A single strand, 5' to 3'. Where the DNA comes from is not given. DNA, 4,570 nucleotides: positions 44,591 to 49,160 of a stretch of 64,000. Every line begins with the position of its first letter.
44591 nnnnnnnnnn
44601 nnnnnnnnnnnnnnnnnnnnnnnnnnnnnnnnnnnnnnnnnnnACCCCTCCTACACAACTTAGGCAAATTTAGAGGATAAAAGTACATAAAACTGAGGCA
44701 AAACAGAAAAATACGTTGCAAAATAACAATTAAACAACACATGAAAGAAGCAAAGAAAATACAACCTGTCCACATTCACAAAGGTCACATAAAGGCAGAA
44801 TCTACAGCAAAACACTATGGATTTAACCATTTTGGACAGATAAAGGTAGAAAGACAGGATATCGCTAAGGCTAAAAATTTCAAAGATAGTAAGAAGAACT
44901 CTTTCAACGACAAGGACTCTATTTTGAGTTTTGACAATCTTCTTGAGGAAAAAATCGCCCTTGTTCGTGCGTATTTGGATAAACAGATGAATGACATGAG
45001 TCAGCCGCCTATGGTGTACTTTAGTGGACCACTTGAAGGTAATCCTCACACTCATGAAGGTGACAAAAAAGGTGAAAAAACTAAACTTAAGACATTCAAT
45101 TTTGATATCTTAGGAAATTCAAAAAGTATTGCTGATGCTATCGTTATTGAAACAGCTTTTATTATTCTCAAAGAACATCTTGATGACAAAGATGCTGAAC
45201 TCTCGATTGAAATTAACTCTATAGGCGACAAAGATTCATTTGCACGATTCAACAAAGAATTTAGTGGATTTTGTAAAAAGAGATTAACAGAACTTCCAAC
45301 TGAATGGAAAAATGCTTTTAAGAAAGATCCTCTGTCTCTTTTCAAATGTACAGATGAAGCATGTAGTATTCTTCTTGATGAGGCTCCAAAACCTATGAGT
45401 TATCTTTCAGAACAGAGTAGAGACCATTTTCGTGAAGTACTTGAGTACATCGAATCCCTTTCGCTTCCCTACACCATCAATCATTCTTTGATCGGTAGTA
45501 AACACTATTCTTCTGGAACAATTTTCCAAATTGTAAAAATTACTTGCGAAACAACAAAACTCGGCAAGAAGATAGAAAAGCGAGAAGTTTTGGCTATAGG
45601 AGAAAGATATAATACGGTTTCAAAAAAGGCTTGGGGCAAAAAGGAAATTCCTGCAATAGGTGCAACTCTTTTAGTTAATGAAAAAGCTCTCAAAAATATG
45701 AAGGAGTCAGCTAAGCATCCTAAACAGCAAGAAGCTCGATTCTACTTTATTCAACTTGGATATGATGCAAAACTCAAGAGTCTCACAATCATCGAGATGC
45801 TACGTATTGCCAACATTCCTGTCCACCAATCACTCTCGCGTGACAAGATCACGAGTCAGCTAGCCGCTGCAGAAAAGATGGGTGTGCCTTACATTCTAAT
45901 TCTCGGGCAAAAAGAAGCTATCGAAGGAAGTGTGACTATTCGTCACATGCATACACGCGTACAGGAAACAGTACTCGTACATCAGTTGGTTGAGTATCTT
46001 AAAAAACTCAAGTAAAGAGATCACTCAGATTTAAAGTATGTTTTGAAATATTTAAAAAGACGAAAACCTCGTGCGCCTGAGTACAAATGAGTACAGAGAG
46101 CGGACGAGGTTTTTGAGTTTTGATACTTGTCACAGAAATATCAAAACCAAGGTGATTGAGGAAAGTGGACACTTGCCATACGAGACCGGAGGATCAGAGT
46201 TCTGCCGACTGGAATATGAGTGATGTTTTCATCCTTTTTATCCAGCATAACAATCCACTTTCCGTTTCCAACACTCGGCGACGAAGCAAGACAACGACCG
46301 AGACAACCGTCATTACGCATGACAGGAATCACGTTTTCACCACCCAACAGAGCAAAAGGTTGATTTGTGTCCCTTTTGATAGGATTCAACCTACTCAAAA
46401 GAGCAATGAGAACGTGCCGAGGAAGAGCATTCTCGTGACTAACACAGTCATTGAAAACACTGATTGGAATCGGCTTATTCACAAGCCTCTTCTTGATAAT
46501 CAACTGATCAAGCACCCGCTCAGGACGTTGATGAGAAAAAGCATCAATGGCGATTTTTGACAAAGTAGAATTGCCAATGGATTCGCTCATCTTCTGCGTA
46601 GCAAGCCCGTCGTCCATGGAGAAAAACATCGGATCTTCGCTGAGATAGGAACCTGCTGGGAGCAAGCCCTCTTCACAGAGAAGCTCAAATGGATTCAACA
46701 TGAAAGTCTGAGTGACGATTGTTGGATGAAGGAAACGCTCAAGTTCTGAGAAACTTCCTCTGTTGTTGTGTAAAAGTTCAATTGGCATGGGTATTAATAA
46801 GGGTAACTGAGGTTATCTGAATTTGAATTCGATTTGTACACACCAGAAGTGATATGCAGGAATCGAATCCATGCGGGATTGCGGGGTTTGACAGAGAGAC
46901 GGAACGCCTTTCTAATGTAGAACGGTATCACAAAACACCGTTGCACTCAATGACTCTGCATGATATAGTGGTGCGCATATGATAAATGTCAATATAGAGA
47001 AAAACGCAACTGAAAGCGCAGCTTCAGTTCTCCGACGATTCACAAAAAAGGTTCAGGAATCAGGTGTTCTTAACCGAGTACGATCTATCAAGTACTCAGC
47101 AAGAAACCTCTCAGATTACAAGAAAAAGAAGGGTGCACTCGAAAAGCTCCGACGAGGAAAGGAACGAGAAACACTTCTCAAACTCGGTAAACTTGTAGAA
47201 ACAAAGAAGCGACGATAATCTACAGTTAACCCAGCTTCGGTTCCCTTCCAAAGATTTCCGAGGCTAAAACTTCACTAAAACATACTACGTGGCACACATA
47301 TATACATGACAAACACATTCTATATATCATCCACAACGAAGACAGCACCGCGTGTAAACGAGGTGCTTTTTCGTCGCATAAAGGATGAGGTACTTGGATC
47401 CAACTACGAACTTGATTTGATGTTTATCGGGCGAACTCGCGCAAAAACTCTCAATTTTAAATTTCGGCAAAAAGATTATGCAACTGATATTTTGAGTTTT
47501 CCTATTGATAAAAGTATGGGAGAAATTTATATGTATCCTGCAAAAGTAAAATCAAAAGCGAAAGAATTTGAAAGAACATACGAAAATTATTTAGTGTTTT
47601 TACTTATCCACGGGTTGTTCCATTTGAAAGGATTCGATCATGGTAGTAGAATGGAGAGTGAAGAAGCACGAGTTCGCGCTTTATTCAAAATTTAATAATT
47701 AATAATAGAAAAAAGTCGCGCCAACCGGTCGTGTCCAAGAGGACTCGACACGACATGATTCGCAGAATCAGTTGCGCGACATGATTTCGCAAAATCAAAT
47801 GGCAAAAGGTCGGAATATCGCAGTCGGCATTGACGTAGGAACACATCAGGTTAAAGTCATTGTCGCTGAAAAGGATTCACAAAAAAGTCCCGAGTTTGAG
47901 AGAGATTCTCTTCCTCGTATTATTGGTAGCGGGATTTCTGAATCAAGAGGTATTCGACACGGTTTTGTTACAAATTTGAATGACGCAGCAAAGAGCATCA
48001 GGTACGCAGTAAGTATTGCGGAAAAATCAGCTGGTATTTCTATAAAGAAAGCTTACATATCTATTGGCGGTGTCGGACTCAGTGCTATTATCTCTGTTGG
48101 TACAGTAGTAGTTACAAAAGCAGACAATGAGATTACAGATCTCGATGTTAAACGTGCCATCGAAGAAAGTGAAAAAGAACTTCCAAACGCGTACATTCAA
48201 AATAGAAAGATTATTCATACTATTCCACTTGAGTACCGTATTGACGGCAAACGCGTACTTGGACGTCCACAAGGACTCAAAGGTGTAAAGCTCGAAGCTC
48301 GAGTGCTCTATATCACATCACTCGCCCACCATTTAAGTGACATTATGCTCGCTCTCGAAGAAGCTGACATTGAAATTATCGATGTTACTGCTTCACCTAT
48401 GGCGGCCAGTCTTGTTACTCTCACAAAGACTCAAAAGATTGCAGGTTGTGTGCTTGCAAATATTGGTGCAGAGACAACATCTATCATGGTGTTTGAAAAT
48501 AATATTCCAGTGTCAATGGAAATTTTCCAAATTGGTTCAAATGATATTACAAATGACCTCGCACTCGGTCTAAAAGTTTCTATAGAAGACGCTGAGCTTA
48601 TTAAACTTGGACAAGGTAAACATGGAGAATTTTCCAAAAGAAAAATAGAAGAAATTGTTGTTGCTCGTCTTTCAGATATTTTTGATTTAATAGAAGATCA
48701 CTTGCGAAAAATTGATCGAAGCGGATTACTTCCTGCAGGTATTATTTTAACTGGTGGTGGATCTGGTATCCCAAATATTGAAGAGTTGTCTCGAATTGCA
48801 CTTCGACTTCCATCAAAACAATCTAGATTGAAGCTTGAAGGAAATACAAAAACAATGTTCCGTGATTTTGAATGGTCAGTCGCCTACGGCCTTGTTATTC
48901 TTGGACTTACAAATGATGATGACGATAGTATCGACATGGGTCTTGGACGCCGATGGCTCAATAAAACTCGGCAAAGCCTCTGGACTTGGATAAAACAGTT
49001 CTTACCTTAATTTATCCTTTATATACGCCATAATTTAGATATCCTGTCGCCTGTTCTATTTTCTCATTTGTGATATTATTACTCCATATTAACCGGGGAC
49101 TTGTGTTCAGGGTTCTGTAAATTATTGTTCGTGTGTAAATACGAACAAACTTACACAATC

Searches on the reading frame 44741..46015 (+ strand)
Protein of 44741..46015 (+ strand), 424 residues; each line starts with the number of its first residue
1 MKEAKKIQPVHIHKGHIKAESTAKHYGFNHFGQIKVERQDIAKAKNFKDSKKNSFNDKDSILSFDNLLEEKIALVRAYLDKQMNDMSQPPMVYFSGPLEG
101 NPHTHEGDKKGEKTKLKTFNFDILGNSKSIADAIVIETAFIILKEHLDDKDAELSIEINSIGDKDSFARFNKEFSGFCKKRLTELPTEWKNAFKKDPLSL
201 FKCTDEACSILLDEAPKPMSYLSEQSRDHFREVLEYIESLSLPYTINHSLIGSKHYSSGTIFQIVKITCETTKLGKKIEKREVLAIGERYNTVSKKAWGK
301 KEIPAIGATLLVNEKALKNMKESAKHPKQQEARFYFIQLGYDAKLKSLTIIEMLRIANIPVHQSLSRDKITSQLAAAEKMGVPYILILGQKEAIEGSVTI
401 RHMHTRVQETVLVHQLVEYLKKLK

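Call 64: search_protein_families(library=pfam, proteins=[window:44741-46015:+])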
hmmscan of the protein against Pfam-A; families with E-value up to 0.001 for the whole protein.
window:44741-46015:+ (424 aa): 2 families
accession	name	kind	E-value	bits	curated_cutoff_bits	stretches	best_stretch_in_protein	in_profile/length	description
PF03129.25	HGTP_anticodon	-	2.9e-14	53.4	21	1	349-422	20-93/94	Anticodon binding domain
PF04362.19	Iron_traffic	-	0.00052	20.2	27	0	289-340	29-78/88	Bacterial Fe(2+) trafficking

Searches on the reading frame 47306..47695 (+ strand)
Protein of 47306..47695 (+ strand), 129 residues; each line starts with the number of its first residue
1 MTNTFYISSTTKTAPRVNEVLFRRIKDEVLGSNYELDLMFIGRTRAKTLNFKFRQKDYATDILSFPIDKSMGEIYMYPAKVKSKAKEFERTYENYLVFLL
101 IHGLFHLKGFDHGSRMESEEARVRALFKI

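Call 64: search_protein_families(library=pfam, proteins=[window:47306-47695:+])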
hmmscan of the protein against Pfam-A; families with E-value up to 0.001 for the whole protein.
window:47306-47695:+ (129 aa): 1 family
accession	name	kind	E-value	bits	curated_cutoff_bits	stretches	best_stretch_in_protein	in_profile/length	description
PF02130.23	YbeY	-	3.6e-24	85.5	25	1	18-120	12-117/129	Endoribonuclease YbeY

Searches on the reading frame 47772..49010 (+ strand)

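Call 64: search_protein_families(library=pfam, proteins=[window:47772-49010:+])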
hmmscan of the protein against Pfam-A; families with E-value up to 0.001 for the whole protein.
window:47772-49010:+ (412 aa): 3 families
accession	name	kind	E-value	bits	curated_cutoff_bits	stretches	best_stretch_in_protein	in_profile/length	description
PF14450.12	FtsA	-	6.2e-22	78.7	31.8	1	227-353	1-112/127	Cell division protein FtsA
PF02491.25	SHS2_FTSA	-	2.3e-13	50.7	25.4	1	106-182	7-79/79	SHS2 domain inserted in FTSA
PF11104.14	PilM_2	-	5.4e-05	22.7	27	0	194-339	144-293/340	Type IV pilus assembly protein PilM;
